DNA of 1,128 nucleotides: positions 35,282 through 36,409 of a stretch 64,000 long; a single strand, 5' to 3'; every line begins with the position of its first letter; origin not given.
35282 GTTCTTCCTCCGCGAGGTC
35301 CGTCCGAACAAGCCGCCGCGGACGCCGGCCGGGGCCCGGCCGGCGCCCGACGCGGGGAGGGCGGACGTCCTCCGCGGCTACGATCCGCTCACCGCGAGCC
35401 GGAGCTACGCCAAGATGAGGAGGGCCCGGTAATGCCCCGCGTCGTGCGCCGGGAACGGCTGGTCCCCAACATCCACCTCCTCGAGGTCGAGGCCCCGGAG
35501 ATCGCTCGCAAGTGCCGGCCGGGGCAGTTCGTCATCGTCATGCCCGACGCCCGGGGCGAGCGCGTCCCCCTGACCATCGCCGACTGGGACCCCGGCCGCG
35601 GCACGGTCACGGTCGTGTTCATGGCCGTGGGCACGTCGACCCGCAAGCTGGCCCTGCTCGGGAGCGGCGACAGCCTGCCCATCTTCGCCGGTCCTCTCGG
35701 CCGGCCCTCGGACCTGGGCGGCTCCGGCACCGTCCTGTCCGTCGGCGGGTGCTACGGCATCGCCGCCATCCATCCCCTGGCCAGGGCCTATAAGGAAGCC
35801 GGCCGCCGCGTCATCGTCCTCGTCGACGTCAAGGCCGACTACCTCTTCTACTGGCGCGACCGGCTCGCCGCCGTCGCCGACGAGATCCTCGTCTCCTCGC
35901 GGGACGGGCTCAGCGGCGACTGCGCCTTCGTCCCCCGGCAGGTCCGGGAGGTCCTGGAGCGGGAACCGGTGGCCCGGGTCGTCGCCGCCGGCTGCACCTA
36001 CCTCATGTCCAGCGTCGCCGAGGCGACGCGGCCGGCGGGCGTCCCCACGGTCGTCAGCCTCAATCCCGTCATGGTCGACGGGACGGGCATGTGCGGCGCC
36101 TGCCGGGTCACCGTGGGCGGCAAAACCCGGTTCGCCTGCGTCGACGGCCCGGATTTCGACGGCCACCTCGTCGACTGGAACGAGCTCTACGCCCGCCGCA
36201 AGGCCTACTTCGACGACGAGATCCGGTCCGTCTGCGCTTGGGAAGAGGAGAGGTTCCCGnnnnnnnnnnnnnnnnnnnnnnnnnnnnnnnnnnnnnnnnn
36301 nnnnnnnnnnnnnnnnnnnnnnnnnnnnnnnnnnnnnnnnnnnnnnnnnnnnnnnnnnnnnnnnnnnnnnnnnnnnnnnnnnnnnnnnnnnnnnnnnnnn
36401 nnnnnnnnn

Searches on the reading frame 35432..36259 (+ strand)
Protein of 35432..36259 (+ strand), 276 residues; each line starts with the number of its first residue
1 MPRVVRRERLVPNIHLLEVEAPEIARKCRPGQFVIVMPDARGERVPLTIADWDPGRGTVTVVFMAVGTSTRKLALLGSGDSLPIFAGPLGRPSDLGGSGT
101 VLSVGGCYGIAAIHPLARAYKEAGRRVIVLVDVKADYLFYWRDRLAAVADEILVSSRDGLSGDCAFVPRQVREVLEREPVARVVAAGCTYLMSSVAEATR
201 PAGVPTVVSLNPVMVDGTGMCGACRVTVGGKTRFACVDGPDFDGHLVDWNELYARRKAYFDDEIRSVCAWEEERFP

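Call 4: search_protein_families(library=pfam, proteins=[window:35432-36259:+], max_evalue=0.01)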
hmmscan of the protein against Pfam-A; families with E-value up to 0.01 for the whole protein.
window:35432-36259:+ (276 aa): 2 families
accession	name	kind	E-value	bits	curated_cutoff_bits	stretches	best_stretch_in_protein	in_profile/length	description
PF10418.14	DHODB_Fe-S_bind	-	3.9e-12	46.1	23.9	1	212-247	2-40/41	Iron-sulfur cluster binding domain of dihydroorotate dehydrogenase B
PF13579.12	Glyco_trans_4_4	-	9.2e-05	23.3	29.7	1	112-219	6-103/158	Glycosyl transferase 4-like domain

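Call 5: search_protein_families(library=ncbifam, proteins=[window:35432-36259:+], max_evalue=0.001)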
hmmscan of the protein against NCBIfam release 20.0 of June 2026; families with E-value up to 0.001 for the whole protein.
window:35432-36259:+ (276 aa): 13 families
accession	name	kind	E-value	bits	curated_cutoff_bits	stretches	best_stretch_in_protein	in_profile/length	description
NF004862.0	PRK06222.1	subfamily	1.6e-100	336.2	220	1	1-273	1-274/281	sulfide/dihydroorotate dehydrogenase-like FAD/NAD-binding protein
NF009414.0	PRK12778.1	equivalog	5.2e-88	296.1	1103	1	1-271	1-272/752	bifunctional dihydroorotate dehydrogenase B NAD binding subunit/NADPH-dependent glutamate synthase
NF009413.0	PRK12775.1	equivalog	1.3e-77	261.6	1895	1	1-265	1-266/1006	putative trifunctional 2-polyprenylphenol hydroxylase/glutamate synthase subunit beta/ferritin domain-containing protein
NF009415.0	PRK12779.1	equivalog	3.4e-54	184.1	1519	1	3-266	652-937/944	putative bifunctional glutamate synthase subunit beta/2-polyprenylphenol hydroxylase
NF000796.0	PRK00054.1-1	equivalog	3.3e-26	92.1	224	1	27-251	28-239/254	dihydroorotate dehydrogenase electron transfer subunit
NF000798.0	PRK00054.1-3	equivalog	1.3e-20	74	219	1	4-246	10-241/244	dihydroorotate dehydrogenase electron transfer subunit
NF000799.0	PRK00054.1-4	equivalog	8.4e-18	64.4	314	1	4-243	9-252/258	dihydroorotate dehydrogenase electron transfer subunit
NF000797.0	PRK00054.1-2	equivalog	8.4e-13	48.2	270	1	4-243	19-261/267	dihydroorotate dehydrogenase electron transfer subunit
NF004470.0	PRK05802.1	equivalog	5.3e-10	38.8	313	1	4-232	70-309/330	sulfide/dihydroorotate dehydrogenase-like FAD/NAD-binding protein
NF006220.0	PRK08345.1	subfamily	1.6e-07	30.9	395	0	14-114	27-129/294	cytochrome-c3 hydrogenase subunit gamma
NF040830.1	sulfhyd_ShyC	equivalog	2.3e-06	27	600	0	24-118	33-128/288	NAD(P)-dependent hydrogenase/sulfhydrogenase 2 subunit gamma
NF040835.1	sulfhyd_HydG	equivalog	6.2e-06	25.7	650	0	207-242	244-279/292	NADPH-dependent hydrogenase/sulfhydrogenase 1 subunit gamma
TIGR02911.1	sulfite_red_B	equivalog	0.00055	19.1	288.6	0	27-243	30-252/261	anaerobic sulfite reductase subunit AsrB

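Call 36: search_solved_structures(query=window:35432-36259:+, max_evalue=1e-10, show_alignments=2)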
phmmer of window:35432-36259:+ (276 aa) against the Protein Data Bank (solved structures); distinct sequences matched with E-value up to 1e-10: 4.
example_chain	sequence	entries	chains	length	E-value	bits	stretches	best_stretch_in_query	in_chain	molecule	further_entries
5jca_S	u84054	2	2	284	2.9e-83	282.5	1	3-274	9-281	NADH-dependent Ferredoxin:NADP Oxidoreductase (NfnI) subunit beta | NADH-dependent Ferredoxin:NADP Oxidoreductase subunit beta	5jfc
4ylf_A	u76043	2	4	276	2.1e-60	207.5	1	3-263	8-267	Dihydroorotate dehydrogenase B (NAD(+)), electron transfer subunit homolog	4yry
5vj7_B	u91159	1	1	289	3e-51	177.5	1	10-259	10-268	Ferredoxin-NADP(+) reductase subunit alpha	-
3lrx_A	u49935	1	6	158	3.5e-12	49.4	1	78-218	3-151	Putative hydrogenase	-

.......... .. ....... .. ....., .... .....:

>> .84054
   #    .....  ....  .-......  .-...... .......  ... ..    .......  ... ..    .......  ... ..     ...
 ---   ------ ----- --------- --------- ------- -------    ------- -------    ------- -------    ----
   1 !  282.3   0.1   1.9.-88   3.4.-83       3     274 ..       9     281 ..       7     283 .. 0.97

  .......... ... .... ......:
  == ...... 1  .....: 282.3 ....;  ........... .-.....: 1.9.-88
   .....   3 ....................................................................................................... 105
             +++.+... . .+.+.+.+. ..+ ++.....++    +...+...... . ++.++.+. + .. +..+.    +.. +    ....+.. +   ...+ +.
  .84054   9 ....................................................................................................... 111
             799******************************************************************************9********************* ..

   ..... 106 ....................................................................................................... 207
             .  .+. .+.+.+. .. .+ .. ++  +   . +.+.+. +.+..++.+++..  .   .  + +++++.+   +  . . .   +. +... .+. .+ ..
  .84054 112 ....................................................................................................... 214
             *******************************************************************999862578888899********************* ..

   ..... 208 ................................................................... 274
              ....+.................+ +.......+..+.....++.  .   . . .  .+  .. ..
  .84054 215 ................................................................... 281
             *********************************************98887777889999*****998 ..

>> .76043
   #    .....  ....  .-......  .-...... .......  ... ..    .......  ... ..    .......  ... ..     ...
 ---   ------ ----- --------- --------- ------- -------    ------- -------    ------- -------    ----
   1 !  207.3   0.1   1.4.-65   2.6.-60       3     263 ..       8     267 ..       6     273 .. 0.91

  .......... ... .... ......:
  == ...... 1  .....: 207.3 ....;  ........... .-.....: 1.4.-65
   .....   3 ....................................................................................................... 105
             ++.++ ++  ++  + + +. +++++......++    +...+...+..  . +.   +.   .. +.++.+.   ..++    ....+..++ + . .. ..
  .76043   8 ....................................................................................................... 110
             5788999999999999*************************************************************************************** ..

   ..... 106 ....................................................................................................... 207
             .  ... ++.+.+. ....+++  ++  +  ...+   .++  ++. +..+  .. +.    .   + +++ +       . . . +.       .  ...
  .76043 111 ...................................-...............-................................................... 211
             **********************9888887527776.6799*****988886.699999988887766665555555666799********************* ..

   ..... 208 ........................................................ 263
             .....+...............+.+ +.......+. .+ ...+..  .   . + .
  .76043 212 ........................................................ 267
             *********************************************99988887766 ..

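Call 88: search_protein_representatives(protein=window:35432-36259:+)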
Query: 276 residues. Proteins with E-value up to 0.001 (for the whole library): 7844; up to 1e-10: 3516; up to 1e-30: 334. The best 150 are listed.
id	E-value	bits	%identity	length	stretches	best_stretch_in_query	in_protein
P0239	6.8e-88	310.9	53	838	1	4-266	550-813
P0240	6.5e-87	307.7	49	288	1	3-271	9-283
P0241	4.6e-86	304.9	52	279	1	2-264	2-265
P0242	4.0e-79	282.1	47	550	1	4-267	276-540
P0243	8.1e-79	281.1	45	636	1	4-266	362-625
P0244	5.1e-77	275.2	51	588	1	4-266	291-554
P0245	1.3e-76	273.9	47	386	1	5-266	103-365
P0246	7.5e-75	268.1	47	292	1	1-274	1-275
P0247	2.9e-74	266.2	46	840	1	3-266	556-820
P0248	4.0e-72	259.2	48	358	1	4-273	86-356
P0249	5.2e-72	258.8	47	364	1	4-266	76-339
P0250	6.3e-72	258.5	46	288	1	3-267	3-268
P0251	1.4e-71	257.4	47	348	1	3-259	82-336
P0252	3.7e-71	256.0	49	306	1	5-274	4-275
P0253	4.6e-71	255.7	47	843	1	4-267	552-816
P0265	1.3e-64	234.5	43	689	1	5-259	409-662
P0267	5.9e-64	232.4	44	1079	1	9-262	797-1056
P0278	4.9e-61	222.8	48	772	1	3-263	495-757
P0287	4.1e-60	219.8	44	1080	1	4-259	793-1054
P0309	3.1e-56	207.1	41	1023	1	3-265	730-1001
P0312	1.8e-55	204.6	40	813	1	4-264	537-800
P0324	6.9e-54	199.3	42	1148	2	3-265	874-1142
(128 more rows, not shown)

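Call 89: search_protein_families(library=pfam, proteins=[P0267, P0287, P0309, P0324, P0239, P0278, P0265, P0243, P0244, P0242], max_evalue=0.000001)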
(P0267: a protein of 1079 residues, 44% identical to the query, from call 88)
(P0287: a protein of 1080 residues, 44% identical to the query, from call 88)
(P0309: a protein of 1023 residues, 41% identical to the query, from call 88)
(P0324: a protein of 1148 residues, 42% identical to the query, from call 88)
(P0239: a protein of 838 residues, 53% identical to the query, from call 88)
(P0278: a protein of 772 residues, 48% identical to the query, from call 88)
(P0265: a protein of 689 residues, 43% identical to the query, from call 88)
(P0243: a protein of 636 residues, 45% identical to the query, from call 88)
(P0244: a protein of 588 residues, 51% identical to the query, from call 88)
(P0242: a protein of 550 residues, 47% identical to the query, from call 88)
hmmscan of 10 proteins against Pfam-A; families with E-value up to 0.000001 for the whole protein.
P0267 (1079 aa): 7 families
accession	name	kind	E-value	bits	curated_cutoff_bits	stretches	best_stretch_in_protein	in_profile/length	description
PF00384.28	Molybdopterin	-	1.3e-27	97.2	24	1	303-677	1-350/353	Molybdopterin oxidoreductase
PF13510.11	Fer2_4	-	6.4e-17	61.8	22.8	1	7-80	5-81/82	2Fe-2S iron-sulfur cluster binding domain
PF10418.14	DHODB_Fe-S_bind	-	8.4e-12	45.1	23.9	1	1001-1041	1-40/41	Iron-sulfur cluster binding domain of dihydroorotate dehydrogenase B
PF22117.2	Fer4_Nqo3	-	2e-11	44.3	27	1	167-234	3-67/67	NADH-quinone oxidoreductase subunit 3, ferredoxin-like domain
PF10588.14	NADH-G_4Fe-4S_3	-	1.1e-08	34.8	27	1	87-112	1-26/40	NADH-ubiquinone oxidoreductase-G iron-sulfur binding region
PF12838.12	Fer4_7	-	3.4e-08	34.3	27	1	175-232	2-52/52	4Fe-4S dicluster domain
PF00037.32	Fer4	-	7.5e-07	29.2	21.1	1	215-234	5-24/24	4Fe-4S binding domain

P0287 (1080 aa): 8 families
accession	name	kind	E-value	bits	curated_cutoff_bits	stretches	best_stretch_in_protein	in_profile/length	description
PF00384.28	Molybdopterin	-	4.4e-33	115.2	24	1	306-684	1-352/353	Molybdopterin oxidoreductase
PF13510.11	Fer2_4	-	9.1e-18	64.5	22.8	1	11-82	6-80/82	2Fe-2S iron-sulfur cluster binding domain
PF10588.14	NADH-G_4Fe-4S_3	-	4.4e-13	49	27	1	90-115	1-26/40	NADH-ubiquinone oxidoreductase-G iron-sulfur binding region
PF10418.14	DHODB_Fe-S_bind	-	4.6e-12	45.9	23.9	1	1003-1042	2-40/41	Iron-sulfur cluster binding domain of dihydroorotate dehydrogenase B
PF22117.2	Fer4_Nqo3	-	5.5e-11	42.9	27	1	169-236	2-66/67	NADH-quinone oxidoreductase subunit 3, ferredoxin-like domain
PF04879.21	Molybdop_Fe4S4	-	5.5e-09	36.3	22.7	1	250-302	3-55/55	Molybdopterin oxidoreductase Fe4S4 domain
PF12838.12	Fer4_7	-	1.5e-07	32.2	27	1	178-235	2-52/52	4Fe-4S dicluster domain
PF00111.32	Fer2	-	6.2e-07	29.7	21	1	14-72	4-75/77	2Fe-2S iron-sulfur cluster binding domain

P0309 (1023 aa): 9 families
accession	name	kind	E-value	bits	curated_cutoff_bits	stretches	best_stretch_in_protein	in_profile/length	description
PF00384.28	Molybdopterin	-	2.9e-31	109.2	24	1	318-628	1-351/353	Molybdopterin oxidoreductase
PF13510.11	Fer2_4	-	7.9e-14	51.9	22.8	1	18-91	3-78/82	2Fe-2S iron-sulfur cluster binding domain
PF10418.14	DHODB_Fe-S_bind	-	6.8e-12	45.4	23.9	1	942-983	1-40/41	Iron-sulfur cluster binding domain of dihydroorotate dehydrogenase B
PF22117.2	Fer4_Nqo3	-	5.9e-10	39.6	27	1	185-249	6-67/67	NADH-quinone oxidoreductase subunit 3, ferredoxin-like domain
PF12838.12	Fer4_7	-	1.7e-08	35.3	27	1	190-247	2-52/52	4Fe-4S dicluster domain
PF04879.21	Molybdop_Fe4S4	-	1.2e-07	32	22.7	1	262-309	3-50/55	Molybdopterin oxidoreductase Fe4S4 domain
PF00037.32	Fer4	-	3.2e-07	30.3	21.1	0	231-249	6-24/24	4Fe-4S binding domain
PF12837.12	Fer4_6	-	3.5e-07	30.3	25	0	182-200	1-19/24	4Fe-4S binding domain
PF00111.32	Fer2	-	4.7e-07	30.1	21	1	22-83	2-75/77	2Fe-2S iron-sulfur cluster binding domain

P0324 (1148 aa): 5 families
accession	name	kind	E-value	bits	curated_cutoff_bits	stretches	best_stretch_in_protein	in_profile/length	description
PF07992.20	Pyr_redox_2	-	6.4e-33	114.9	26.1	1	534-840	2-284/291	Pyridine nucleotide-disulphide oxidoreductase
PF14691.11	Fer4_20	-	8.3e-31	106.6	25.8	1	402-504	3-106/113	Dihydroprymidine dehydrogenase domain II, 4Fe-4S cluster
PF13738.12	Pyr_redox_3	-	3.9e-10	39.9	30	0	622-707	127-198/305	Pyridine nucleotide-disulphide oxidoreductase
PF00070.33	Pyr_redox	-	2.7e-09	37.8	22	0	674-744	1-75/82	Pyridine nucleotide-disulphide oxidoreductase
PF13450.12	NAD_binding_8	-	1.5e-08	35.3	21.9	1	537-581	1-45/68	NAD(P)-binding Rossmann-like domain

P0239 (838 aa): 5 families
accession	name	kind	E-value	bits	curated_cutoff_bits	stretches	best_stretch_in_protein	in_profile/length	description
PF13510.11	Fer2_4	-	1.7e-25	89.3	22.8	1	3-78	3-81/82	2Fe-2S iron-sulfur cluster binding domain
PF10418.14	DHODB_Fe-S_bind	-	1.9e-13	50.3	23.9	1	758-795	1-41/41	Iron-sulfur cluster binding domain of dihydroorotate dehydrogenase B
PF00384.28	Molybdopterin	-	2.4e-11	43.7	24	1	406-473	284-352/353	Molybdopterin oxidoreductase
PF22117.2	Fer4_Nqo3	-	5.7e-08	33.3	27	1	165-232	2-66/67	NADH-quinone oxidoreductase subunit 3, ferredoxin-like domain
PF00111.32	Fer2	-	4.3e-07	30.2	21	1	7-66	2-74/77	2Fe-2S iron-sulfur cluster binding domain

P0278 (772 aa): 4 families
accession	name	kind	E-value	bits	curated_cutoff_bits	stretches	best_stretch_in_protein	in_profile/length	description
PF07992.20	Pyr_redox_2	-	2.6e-36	126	26.1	1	161-465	2-291/291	Pyridine nucleotide-disulphide oxidoreductase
PF14691.11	Fer4_20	-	7.9e-34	116.3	25.8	1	44-144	6-107/113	Dihydroprymidine dehydrogenase domain II, 4Fe-4S cluster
PF10418.14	DHODB_Fe-S_bind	-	2.4e-12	46.8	23.9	1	705-742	1-41/41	Iron-sulfur cluster binding domain of dihydroorotate dehydrogenase B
PF00070.33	Pyr_redox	-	3e-10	40.9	22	0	301-370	1-74/82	Pyridine nucleotide-disulphide oxidoreductase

P0265 (689 aa): 6 families
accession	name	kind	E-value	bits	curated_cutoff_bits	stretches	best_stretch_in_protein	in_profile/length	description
PF07992.20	Pyr_redox_2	-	3e-44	152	26.1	1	72-371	2-291/291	Pyridine nucleotide-disulphide oxidoreductase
PF13738.12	Pyr_redox_3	-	3.3e-11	43.4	30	1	207-296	162-252/305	Pyridine nucleotide-disulphide oxidoreductase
PF10418.14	DHODB_Fe-S_bind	-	3.7e-11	43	23.9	1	614-651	1-41/41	Iron-sulfur cluster binding domain of dihydroorotate dehydrogenase B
PF00070.33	Pyr_redox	-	4.3e-11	43.6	22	0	211-283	1-78/82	Pyridine nucleotide-disulphide oxidoreductase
PF01262.27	AlaDh_PNT_C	-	3.2e-08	33.7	23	0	210-245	29-63/214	Alanine dehydrogenase/PNT, C-terminal domain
PF13450.12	NAD_binding_8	-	1.4e-07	32.1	21.9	1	75-107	1-33/68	NAD(P)-binding Rossmann-like domain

P0243 (636 aa): 4 families
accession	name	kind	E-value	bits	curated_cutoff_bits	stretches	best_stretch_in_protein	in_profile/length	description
PF13510.11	Fer2_4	-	4.5e-21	75.1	22.8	1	1-76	3-81/82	2Fe-2S iron-sulfur cluster binding domain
PF10418.14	DHODB_Fe-S_bind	-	1e-12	48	23.9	1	570-607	1-41/41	Iron-sulfur cluster binding domain of dihydroorotate dehydrogenase B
PF22117.2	Fer4_Nqo3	-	1.9e-11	44.4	27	1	162-229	2-66/67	NADH-quinone oxidoreductase subunit 3, ferredoxin-like domain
PF10588.14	NADH-G_4Fe-4S_3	-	1.1e-08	34.9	27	0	122-145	15-38/40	NADH-ubiquinone oxidoreductase-G iron-sulfur binding region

P0244 (588 aa): 2 families
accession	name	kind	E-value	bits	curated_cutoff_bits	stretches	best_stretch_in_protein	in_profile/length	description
PF10418.14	DHODB_Fe-S_bind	-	1.8e-13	50.4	23.9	1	499-536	1-41/41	Iron-sulfur cluster binding domain of dihydroorotate dehydrogenase B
PF00384.28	Molybdopterin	-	6.2e-10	39.1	24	0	146-214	283-352/353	Molybdopterin oxidoreductase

P0242 (550 aa): 2 families
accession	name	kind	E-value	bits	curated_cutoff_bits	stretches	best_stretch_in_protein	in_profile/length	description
PF10418.14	DHODB_Fe-S_bind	-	7.5e-12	45.2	23.9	1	484-520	1-40/41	Iron-sulfur cluster binding domain of dihydroorotate dehydrogenase B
PF00384.28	Molybdopterin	-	1.2e-08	34.8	24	0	115-199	256-352/353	Molybdopterin oxidoreductase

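Call 91: list_cluster_members(proteins=[P0239, P0247, P0253, P0312, P0267, P0287, P0309, P0243])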
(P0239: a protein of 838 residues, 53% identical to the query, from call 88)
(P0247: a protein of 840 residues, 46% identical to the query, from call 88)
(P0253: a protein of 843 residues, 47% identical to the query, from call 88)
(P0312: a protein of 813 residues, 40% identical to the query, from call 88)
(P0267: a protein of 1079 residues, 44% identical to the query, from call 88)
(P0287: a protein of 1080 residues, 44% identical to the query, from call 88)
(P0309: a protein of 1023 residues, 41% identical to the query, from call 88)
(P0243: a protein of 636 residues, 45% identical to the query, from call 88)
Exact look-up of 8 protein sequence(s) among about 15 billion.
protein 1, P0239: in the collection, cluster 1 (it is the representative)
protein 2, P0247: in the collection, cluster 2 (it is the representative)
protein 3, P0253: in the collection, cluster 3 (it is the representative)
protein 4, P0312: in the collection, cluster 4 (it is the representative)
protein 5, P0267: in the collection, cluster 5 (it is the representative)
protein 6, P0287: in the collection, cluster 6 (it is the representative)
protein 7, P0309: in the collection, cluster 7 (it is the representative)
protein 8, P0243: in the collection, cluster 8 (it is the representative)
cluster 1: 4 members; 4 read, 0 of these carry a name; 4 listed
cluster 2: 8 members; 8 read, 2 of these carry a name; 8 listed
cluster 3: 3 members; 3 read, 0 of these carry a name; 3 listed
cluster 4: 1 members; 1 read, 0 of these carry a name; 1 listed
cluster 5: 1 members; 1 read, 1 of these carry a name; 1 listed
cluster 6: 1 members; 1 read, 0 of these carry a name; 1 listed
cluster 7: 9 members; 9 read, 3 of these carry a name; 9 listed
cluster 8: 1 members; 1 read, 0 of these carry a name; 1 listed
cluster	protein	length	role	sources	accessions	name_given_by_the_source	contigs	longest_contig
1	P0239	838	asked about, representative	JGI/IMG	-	-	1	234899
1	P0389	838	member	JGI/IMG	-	-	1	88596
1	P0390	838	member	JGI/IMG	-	-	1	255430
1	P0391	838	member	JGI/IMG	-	-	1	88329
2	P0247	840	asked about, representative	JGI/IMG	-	-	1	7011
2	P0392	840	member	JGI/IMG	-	NAD(P)H-flavin reductase/ferredoxin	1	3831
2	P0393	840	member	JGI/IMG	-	NADH dehydrogenase/NADH:ubiquinone oxidoreductase subunit G/NAD(P)H-flavin reductase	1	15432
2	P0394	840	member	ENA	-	-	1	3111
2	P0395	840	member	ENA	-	-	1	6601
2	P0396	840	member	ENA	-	-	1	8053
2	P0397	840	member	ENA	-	-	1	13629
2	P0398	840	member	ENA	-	-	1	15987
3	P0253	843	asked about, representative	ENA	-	-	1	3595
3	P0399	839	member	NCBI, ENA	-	-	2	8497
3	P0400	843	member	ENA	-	-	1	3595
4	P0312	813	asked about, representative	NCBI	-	-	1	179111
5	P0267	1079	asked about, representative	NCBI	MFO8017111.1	MAG: sulfide/dihydroorotate dehydrogenase-like FAD/NAD-binding protein [Promethearchaeia ...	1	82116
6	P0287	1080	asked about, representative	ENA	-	-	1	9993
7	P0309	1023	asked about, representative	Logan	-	-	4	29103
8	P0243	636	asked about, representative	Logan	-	-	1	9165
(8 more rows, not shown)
